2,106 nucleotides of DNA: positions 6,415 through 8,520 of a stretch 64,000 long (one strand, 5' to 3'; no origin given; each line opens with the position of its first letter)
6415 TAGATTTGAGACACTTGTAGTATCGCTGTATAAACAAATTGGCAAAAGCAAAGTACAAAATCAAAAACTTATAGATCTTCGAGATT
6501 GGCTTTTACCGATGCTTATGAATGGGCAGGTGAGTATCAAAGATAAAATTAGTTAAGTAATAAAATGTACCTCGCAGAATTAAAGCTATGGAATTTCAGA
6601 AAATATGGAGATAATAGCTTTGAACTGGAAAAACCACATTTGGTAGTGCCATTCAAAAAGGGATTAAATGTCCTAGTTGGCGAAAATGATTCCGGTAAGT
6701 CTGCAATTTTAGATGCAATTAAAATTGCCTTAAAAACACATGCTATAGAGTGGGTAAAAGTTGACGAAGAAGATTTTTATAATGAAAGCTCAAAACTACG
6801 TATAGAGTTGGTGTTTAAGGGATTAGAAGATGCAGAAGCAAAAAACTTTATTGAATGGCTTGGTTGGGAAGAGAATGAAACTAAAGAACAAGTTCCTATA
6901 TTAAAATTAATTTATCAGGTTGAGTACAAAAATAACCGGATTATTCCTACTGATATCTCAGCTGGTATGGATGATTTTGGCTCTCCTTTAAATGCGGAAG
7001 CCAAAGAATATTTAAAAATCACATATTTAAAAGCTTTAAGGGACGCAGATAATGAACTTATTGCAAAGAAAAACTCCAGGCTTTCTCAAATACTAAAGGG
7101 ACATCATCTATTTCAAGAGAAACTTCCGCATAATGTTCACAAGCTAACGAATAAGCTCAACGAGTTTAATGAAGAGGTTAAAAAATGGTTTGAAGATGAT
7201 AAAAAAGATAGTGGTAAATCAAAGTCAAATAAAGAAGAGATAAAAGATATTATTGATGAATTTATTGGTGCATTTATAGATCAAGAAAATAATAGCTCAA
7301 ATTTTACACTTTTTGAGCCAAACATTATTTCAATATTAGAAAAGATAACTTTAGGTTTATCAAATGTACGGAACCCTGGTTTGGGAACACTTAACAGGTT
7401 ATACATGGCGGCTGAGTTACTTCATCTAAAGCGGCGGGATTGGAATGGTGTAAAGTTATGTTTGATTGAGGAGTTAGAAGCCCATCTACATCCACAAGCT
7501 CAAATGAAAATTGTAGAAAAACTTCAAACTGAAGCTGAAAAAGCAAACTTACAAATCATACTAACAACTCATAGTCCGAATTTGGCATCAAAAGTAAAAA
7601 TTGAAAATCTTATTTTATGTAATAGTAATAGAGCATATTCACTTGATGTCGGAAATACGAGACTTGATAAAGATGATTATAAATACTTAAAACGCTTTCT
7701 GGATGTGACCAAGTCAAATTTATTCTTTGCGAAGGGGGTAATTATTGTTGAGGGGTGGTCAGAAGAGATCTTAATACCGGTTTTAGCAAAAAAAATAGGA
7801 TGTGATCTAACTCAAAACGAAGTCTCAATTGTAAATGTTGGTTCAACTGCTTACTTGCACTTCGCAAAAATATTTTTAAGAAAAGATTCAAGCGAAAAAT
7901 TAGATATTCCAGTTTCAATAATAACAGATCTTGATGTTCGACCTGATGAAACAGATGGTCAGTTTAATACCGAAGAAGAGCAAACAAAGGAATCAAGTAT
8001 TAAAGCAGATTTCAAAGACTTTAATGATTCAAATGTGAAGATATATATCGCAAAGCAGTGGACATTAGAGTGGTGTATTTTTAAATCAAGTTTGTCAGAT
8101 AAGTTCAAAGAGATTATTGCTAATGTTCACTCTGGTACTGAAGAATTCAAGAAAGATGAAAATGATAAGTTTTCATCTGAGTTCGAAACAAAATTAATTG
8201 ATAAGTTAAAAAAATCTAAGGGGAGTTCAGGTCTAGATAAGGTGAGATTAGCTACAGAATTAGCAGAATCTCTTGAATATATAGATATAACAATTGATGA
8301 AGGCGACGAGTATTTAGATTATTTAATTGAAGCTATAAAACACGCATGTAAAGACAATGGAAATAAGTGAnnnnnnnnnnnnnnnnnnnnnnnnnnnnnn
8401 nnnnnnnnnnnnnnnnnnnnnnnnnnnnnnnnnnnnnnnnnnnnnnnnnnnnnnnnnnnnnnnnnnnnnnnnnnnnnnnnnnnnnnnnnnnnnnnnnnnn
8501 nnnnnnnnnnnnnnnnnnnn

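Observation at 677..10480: Type I R-M (hsdRMS) and a Gabija-like OLD-nuclease/UvrD-helicase pair arranged as one contiguous, translationally coupled operon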

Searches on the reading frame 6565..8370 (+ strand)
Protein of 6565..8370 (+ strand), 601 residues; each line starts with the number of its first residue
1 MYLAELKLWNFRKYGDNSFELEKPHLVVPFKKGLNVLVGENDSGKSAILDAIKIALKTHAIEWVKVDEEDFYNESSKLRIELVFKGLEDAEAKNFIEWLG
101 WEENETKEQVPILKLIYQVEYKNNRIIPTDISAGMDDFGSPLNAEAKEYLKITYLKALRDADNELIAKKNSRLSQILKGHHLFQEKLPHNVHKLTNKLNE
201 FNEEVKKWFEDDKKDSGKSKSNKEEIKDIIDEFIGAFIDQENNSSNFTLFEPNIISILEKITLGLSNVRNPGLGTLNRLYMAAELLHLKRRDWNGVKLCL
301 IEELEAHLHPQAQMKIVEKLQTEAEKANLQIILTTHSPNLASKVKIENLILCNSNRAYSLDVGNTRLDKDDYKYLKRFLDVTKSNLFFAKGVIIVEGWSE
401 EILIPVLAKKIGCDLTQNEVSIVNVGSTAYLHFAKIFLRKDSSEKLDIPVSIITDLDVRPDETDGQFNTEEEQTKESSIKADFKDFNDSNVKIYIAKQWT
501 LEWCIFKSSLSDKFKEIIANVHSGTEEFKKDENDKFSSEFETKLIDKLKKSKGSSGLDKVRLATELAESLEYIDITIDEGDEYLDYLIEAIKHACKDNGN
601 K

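Call 3: search_protein_families(library=pfam, proteins=[window:6565-8370:+], max_evalue=0.01)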
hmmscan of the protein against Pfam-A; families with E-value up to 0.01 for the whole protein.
window:6565-8370:+ (601 aa): 8 families
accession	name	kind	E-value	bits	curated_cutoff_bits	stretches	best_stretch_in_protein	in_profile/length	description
PF13175.12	AAA_15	-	3.5e-31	109.6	32.1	2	131-341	191-374/374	AAA ATPase domain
PF13304.12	AAA_21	-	7.4e-19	69.4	27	1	34-340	1-302/304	AAA domain, putative AbiEii toxin, Type IV TA system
PF20469.4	OLD-like_TOPRIM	-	7.6e-18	65.2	23.2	1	387-457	1-67/67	Overcoming lysogenization defect protein-like, TOPRIM domain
PF13476.12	AAA_23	-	9.4e-11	43.2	27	1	6-232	2-177/201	AAA domain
PF02463.25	SMC_N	-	2.2e-10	40.8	40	1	3-58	2-50/220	RecF/RecN/SMC N terminal domain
PF11398.14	DUF2813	-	4.1e-10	40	21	1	34-375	24-361/372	Protein of unknown function (DUF2813)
PF13514.12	AAA_27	-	5e-05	23.4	22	1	1-85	1-75/206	AAA domain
PF13555.12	AAA_29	-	5.6e-05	23.3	27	1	28-57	17-47/61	P-loop containing region of AAA domain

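Call 4: search_protein_families(library=padloc, proteins=[window:6565-8370:+], max_evalue=0.01)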
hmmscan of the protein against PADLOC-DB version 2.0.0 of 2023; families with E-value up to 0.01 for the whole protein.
window:6565-8370:+ (601 aa): 132 families (the best 25 are shown)
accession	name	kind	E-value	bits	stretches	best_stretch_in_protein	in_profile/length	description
PDLC00080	GajA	-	6.1e-219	726.8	1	1-597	1-621/622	AAA ATPase domain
PDLC00099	GajA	-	2.6e-200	665.5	1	1-598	1-621/626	AAA ATPase domain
PDLC00096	GajA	-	1.6e-116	388.6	1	1-596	1-614/630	AAA ATPase domain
PDLC00091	GajA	-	5.9e-96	320.7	1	1-597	1-622/627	AAA ATPase domain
PDLC00071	GajA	-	6.7e-85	284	1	1-598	1-585/588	AAA ATPase domain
PDLC00083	GajA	-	2e-67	226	1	1-533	1-554/639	AAA ATPase domain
PDLC00073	GajA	-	1.6e-63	213.6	1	1-593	1-585/589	AAA ATPase domain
PDLC00070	GajA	-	2.8e-63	212.5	1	1-594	1-591/596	AAA ATPase domain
PDLC00069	GajA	-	3e-62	209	2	129-557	154-616/687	AAA ATPase domain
PDLC00064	GajA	-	4.9e-57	191.9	1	159-597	2-459/464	AAA ATPase domain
PDLC00077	GajA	-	4.6e-56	188.6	2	142-552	185-598/616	AAA ATPase domain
PDLC00072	GajA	-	2.1e-55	186.4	2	147-596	200-640/709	AAA ATPase domain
PDLC00101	GajA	-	1.1e-51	174.5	1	1-473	1-451/632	AAA ATPase domain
PDLC00092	GajA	-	1.2e-43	147.6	2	149-480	170-494/604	AAA ATPase domain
PDLC00065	GajA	-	4.5e-42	142.7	2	146-543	188-582/670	AAA ATPase domain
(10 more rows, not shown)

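Call 5: search_protein_families(library=ncbifam, proteins=[window:6565-8370:+], max_evalue=0.01)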
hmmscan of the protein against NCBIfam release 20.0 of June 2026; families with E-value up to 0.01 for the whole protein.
window:6565-8370:+ (601 aa): 15 families
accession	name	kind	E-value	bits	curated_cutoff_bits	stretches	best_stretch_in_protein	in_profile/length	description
NF041760.1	PtuA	equivalog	2.8e-16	59.5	500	2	167-350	252-429/524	retron Ec78 anti-phage system effector ATPase PtuA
NF047739.1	antiphage_MADS3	equivalog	9.1e-09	35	420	1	296-360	337-398/427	methylation-associated defense system AAA family ATPase MAD3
NF003034.1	PRK03918.1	equivalog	4.6e-08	31.5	700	1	27-85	18-78/878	DNA double-strand break repair ATPase Rad50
TIGR02169.1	SMC_prok_A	equivalog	1.5e-07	29.6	729.4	1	2-61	1-52/1165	chromosome segregation protein SMC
NF045781.1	Spaf1101_AAA_ATP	equivalog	1.3e-05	23.9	475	0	24-60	335-371/836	Spaf_1101 family AAA-like ATPase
NF002244.0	PRK01156.1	equivalog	2.9e-05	22.4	847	1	3-60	3-51/895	DNA double-strand break repair ATPase Rad50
TIGR00611.2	recf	equivalog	4.7e-05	22.7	172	1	4-61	2-50/339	DNA replication/repair protein RecF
NF002572.0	PRK02224.1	equivalog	6.7e-05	21.4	1087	1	1-85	1-75/888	DNA double-strand break repair ATPase Rad50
TIGR00634.1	recN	equivalog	0.00013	21.1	407.85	1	26-59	16-49/563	DNA repair protein RecN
NF045487.1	ASRP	equivalog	0.00057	18.6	300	1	28-230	10-165/593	archaea-specific SMC-related protein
NF045780.1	TrlF_fam_ATP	equivalog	0.00062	18.6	350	1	26-239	303-520/944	TrlF family AAA-like ATPase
NF010167.0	PRK13648.1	subfamily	0.0023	17.4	241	0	6-50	10-53/269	energy-coupling factor transporter ATPase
NF010158.0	PRK13637.1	equivalog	0.0055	15.8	390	0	299-352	166-218/287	energy-coupling factor transporter ATPase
NF010680.0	PRK14079.1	equivalog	0.0075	15.3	386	0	28-58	19-49/349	recombination protein F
TIGR04520.1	ECF_ATPase_1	equivalog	0.0093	15.4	315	0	299-342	158-201/269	energy-coupling factor transporter ATPase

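Call 12: find_related_loci(query=window:6565-8370:+, collection=genome_contigs, flank=10000)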
Query window:6565-8370:+ (601 aa) in genome_contigs; peptide patterns used: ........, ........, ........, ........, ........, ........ (x = any residue, [..] = any of these).
238 stretches matched a pattern; 30 encode a relative of the query (tblastn E <= 1e-3); 30 distinct loci.
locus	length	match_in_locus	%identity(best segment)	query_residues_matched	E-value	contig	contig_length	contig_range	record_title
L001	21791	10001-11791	60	1-600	0e+0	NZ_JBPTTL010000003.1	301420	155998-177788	Flavobacterium sp. RSB2_4_14 3, whole genome shotgun sequence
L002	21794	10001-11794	58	1-601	0e+0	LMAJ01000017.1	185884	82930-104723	Flavobacteriaceae bacterium CRH Contig17, whole genome shotgun sequence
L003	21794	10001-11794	58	1-601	0e+0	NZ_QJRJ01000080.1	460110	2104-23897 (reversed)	Flavobacterium ginsenosidimutans strain THG 01 contig49, whole genome shotgun sequence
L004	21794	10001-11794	58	1-601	0e+0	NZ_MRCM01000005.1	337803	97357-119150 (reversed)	Flavobacterium sp. ACN2 BSF41_contig000005, whole genome shotgun sequence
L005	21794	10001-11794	58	1-601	0e+0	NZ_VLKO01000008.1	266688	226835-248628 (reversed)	Flavobacterium tiangeerense strain CGMCC 1.6847 IQ05DRAFT_scaffold00008.8, whole genome shotgun sequence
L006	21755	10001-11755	57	1-598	0e+0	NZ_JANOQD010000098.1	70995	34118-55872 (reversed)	MAG: Flavobacterium sp. isolate VAR_4_metabat_382 VAR_4_k141_2033244, whole genome shotgun sequence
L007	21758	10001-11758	57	1-598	0e+0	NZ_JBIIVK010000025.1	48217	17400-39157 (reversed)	MAG: Flavobacterium sp. isolate ME2004-10-12_3300042433_group2_bin32 Rohwer_bin842_scaffold_187_c1, whole genome shotgun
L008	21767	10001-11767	57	1-595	0e+0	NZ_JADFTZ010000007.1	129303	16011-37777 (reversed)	Flavobacterium proteolyticum strain 1Y8A NODE_7_length_129303_cov_73.457848, whole genome shotgun sequence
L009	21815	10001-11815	57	1-600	0e+0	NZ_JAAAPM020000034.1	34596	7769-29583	Flavobacterium undicola strain BBQ-18 conting34, whole genome shotgun sequence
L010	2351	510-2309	58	1-595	0e+0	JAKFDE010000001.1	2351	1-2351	MAG: Bacteroidia bacterium isolate LC039 contig-124_30363, whole genome shotgun sequence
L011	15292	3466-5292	56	1-600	0e+0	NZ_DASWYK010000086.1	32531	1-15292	MAG: Flavobacterium sp. isolate SMAG_U3709 k141_1046616, whole genome shotgun sequence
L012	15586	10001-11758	58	1-598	0e+0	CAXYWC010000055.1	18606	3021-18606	MAG: uncultured Flavobacterium sp. isolate ERR13598968_concoct_70 genome assembly, contig: ERZ24875775.451, whole genome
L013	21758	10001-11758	57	1-598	0e+0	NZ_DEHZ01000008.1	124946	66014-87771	MAG: Flavobacterium sp. UBA2787 UBA2787_contig_3360, whole genome shotgun sequence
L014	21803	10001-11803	58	4-600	0e+0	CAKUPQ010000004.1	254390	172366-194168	MAG: uncultured Flavobacteriaceae bacterium isolate REFINED_METABAT215_TOP10_CONTIGS_1500_ASSEMBLY_K77_MERGED__Nepal_MoB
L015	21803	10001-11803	53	1-598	0e+0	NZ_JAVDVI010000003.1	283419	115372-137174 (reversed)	Flavobacterium arsenatis strain 3773 Ga0454464_03, whole genome shotgun sequence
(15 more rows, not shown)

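Call 15: find_encoding_contigs(protein=window:6565-8370:+, flank=10000, max_places=6)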
Protein window:6565-8370:+ (601 aa): no gene with exactly this product is on record in the collection.

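Call 27: find_homologous_proteins(query=window:6565-8370:+, max_evalue=1e-30)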
Query window:6565-8370:+ (601 aa): 7458 proteins with E <= 1e-30 among 8000 candidates; the best 120 are listed.
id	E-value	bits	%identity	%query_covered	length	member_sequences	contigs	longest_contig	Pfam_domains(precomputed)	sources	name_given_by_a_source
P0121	0.0e+0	1327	100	100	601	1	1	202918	PF20469.5,PF11398.15,PF13175.13,PF13476.13,PF02463.26,PF13304.13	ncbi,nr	ncbi:MAG: AAA family ATPase [Candidatus Dojkabacteria bacterium]|nr:AAA family ATPase [Candidatus Do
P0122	2.0e-290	983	75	100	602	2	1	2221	PF20469.5,PF11398.15,PF13175.13,PF13476.13,PF02463.26,PF13304.13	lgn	-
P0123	1.9e-277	940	73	100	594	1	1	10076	PF20469.5,PF11398.15,PF13175.13,PF13476.13,PF02463.26,PF13304.13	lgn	-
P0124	1.2e-242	825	64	100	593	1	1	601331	PF20469.5,PF11398.15,PF13175.13,PF13476.13,PF02463.26,PF13304.13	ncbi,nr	ncbi:MAG: AAA family ATPase [Saprospiraceae bacterium]|nr:AAA family ATPase [Saprospiraceae bacteriu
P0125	2.2e-241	821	65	100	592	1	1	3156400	PF20469.5,PF11398.15,PF13175.13,PF13476.13,PF13555.13,PF02463.26,PF13304.13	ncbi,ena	-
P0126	8.8e-241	819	64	99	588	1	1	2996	PF20469.5,PF11398.15,PF13175.13,PF13476.13,PF02463.26,PF13304.13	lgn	-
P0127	2.0e-240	818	64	99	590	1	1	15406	PF20469.5,PF11398.15,PF13175.13,PF13476.13,PF02463.26,PF13304.13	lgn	-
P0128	2.0e-240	818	64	99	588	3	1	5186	PF20469.5,PF11398.15,PF13175.13,PF13476.13,PF02463.26,PF13304.13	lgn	-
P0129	1.7e-237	808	64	99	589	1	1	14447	PF20469.5,PF11398.15,PF13175.13,PF13476.13,PF13555.13,PF02463.26,PF13304.13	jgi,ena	-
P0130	1.4e-236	805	63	99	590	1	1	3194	PF20469.5,PF11398.15,PF13175.13,PF13476.13,PF02463.26,PF13304.13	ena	-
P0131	1.1e-234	799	63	99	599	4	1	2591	PF20469.5,PF11398.15,PF13175.13,PF13476.13,PF02463.26,PF13304.13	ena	-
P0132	1.4e-234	798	64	100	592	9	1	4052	PF20469.5,PF11398.15,PF13175.13,PF13476.13,PF13555.13,PF02463.26,PF13304.13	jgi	-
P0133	1.4e-234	798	63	99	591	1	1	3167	PF20469.5,PF11398.15,PF13175.13,PF13476.13,PF02463.26,PF13304.13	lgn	-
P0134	2.2e-234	798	62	100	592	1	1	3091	PF20469.5,PF11398.15,PF13175.13,PF13476.13,PF02463.26,PF13304.13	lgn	-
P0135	5.0e-234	796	64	99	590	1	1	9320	PF20469.5,PF11398.15,PF13175.13,PF13476.13,PF02463.26,PF13304.13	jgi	jgi:putative ATP-dependent endonuclease of OLD family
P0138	9.4e-233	792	63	99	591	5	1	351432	PF20469.5,PF11398.15,PF13175.13,PF13476.13,PF02463.26,PF13304.13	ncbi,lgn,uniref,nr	ncbi:putative ATP-dependent endonuclease of the OLD family [Zhouia amylolytica]|uniref:Putative ATP-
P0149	2.0e-230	785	63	100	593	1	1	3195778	PF20469.5,PF11398.15,PF13175.13,PF13476.13,PF02463.26,PF13304.13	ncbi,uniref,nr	ncbi:ATP-dependent nuclease [Tenuifilum thalassicum]|uniref:AAA family ATPase n=1 Tax=Tenuifilum tha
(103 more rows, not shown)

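Call 28: search_solved_structures(query=window:6565-8370:+, show_alignments=1)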
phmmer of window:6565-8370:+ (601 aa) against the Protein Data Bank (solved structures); distinct sequences matched with E-value up to 0.001: 25.
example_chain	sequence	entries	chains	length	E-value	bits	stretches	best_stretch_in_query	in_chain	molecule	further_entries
6p74_A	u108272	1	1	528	3.1e-12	49.2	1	296-478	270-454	Putative ATP-dependent endonuclease of the OLD family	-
6nk8_A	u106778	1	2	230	4.3e-10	42.1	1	371-462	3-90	Class 2 OLD family nuclease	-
6njv_A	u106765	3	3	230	1.2e-09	40.6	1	372-458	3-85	Xcc_CTR_I | Xcc_ctr_pt | Xcc_ctr_Hg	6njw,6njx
9n69_A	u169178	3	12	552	3.5e-09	39.1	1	295-348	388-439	AAA family ATPase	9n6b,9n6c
9e8z_C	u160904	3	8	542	7.5e-09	38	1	292-358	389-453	Retron Ec83 probable ATPase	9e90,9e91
9o4a_A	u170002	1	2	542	1.2e-07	34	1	292-358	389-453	Retron Ec83 probable ATPase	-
22bu_B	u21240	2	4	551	3.5e-07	32.5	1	289-347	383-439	AAA family ATPase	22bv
22et_E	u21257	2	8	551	9.9e-07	31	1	289-347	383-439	PtuA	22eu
8ee4_A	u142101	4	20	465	2.1e-06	30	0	298-353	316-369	PtuA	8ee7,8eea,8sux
9vkz_A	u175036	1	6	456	3.6e-06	29.2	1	292-344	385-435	Retron Ec78 probable ATPase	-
9vh1_D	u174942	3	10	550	4.8e-06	28.7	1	292-345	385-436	Retron Ec78 probable ATPase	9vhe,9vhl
9u9y_A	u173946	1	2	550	7.4e-06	28.1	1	292-344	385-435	AAA family ATPase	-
9kjx_B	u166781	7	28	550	1.8e-05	26.8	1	292-344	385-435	AAA family ATPase | Retron I-A effector PtuA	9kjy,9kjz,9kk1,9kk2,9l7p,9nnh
9nnk_C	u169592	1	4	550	4.2e-05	25.6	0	292-344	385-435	Retreon I-A effector PtuA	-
1us8_A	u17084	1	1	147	4.2e-05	25.6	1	26-84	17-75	DNA DOUBLE-STRAND BREAK REPAIR RAD50 ATPASE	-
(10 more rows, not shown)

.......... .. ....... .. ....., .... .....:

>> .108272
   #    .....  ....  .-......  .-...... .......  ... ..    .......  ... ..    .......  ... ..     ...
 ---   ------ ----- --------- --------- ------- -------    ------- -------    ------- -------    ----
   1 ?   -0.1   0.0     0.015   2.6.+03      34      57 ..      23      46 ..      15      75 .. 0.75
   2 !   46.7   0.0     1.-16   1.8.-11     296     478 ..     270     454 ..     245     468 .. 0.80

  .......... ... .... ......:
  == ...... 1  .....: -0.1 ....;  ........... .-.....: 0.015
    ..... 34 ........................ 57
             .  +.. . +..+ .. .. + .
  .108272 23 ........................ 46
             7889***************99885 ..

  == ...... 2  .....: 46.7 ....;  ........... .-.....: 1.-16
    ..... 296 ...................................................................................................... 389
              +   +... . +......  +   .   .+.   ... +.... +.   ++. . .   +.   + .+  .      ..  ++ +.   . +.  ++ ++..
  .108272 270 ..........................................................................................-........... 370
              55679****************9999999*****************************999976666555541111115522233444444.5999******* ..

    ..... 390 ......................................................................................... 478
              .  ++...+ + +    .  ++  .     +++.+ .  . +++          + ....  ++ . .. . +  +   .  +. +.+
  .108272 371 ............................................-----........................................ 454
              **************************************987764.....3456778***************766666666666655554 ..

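Call 31: list_cluster_members(proteins=[P0121, P0123, P0122])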
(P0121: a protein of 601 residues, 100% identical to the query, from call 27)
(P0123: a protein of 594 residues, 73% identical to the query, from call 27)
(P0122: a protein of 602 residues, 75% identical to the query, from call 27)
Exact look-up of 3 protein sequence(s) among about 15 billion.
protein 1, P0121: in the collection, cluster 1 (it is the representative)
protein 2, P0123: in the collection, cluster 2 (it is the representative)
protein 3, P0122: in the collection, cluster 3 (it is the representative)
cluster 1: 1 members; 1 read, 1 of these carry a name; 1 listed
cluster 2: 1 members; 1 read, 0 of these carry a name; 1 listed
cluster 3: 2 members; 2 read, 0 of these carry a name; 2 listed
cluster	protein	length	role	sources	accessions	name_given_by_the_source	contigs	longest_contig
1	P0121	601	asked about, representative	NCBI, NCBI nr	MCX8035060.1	MAG: AAA family ATPase [Candidatus Dojkabacteria bacterium] | AAA family ATPase [Candidatus Dojkabacteria bacterium]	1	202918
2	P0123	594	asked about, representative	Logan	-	-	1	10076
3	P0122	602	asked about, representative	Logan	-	-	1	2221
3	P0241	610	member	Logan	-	-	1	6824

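Call 32: find_encoding_contigs(protein=P0123, flank=10000, max_places=3)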
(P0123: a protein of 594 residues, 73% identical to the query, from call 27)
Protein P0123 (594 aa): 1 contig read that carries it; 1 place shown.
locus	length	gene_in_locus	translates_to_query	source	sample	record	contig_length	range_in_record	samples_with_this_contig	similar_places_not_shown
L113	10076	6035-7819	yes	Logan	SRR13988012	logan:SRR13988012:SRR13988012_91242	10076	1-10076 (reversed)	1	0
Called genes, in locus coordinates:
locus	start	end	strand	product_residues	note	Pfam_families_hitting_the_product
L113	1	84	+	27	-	?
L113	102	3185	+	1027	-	PF04313:HSDR_N, PF04851:ResIII, PF18766:SWI2_SNF2, PF22679:T1R_D3-like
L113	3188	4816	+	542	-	PF02384:N6_Mtase, PF07669:Eco57I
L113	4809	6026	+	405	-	PF01420:Methylase_S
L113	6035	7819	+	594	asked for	PF02463:SMC_N (weak), PF13175:AAA_15, PF13476:AAA_23, PF11398:DUF2813, PF13304:AAA_21, PF20469:OLD-like_TOPRIM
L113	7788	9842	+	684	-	PF00580:UvrD-helicase, PF13245:AAA_19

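Call 36: find_encoding_contigs(protein=P0241, flank=10000, max_places=3)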
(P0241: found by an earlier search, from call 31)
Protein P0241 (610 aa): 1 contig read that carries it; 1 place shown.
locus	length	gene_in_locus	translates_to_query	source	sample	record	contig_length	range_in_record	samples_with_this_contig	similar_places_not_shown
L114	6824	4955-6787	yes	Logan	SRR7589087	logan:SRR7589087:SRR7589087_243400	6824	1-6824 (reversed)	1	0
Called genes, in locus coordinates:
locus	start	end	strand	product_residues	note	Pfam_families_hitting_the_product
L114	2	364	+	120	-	?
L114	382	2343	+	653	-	PF02463:SMC_N (faint), PF13175:AAA_15, PF13304:AAA_21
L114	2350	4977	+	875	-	PF04851:ResIII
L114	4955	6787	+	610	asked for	PF02463:SMC_N (weak), PF11398:DUF2813 (faint), PF13175:AAA_15, PF13476:AAA_23, PF13304:AAA_21, PF20469:OLD-like_TOPRIM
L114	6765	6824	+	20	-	?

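Call 37: find_encoding_contigs(protein=P0125, flank=10000, max_places=2)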
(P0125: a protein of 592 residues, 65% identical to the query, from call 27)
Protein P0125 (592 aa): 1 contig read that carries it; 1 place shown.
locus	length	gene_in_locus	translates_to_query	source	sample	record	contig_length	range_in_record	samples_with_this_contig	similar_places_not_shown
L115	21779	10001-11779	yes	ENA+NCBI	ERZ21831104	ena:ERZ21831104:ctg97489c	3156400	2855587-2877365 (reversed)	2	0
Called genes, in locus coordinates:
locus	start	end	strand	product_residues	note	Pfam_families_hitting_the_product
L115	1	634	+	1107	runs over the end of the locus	PF07695:7TMR-DISM_7TM, PF00512:HisKA, PF02518:HATPase_c, PF00072:Response_reg, PF07228:SpoIIE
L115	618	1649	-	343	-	PF04055:Radical_SAM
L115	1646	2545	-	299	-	-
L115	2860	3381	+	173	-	PF11810:DUF3332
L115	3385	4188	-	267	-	PF00899:ThiF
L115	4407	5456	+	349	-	PF01595:CNNM, PF00571:CBS (faint)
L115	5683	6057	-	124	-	-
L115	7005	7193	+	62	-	-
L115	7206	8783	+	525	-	PF12161:HsdM_N, PF02384:N6_Mtase, PF07669:Eco57I (faint)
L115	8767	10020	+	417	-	PF01420:Methylase_S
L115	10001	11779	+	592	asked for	PF02463:SMC_N (weak), PF13175:AAA_15, PF13476:AAA_23, PF13555:AAA_29 (faint), PF11398:DUF2813 (faint), PF13175:AAA_15, PF13304:AAA_21, PF20469:OLD-like_TOPRIM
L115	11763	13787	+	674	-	PF00580:UvrD-helicase, PF13245:AAA_19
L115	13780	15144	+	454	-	PF04326:SLFN_AlbA_2, PF13749:HATPase_c_4, PF08279:HTH_11, PF13412:HTH_24 (weak)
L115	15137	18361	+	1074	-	PF04313:HSDR_N, PF04851:ResIII, PF18766:SWI2_SNF2, PF22679:T1R_D3-like, PF11867:T1RH-like_C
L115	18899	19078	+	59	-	-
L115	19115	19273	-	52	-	PF05016:ParE_toxin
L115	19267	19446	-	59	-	-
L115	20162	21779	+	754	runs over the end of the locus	PF08267:Meth_synt_1, PF01717:Meth_synt_2, PF08267:Meth_synt_1 (weak)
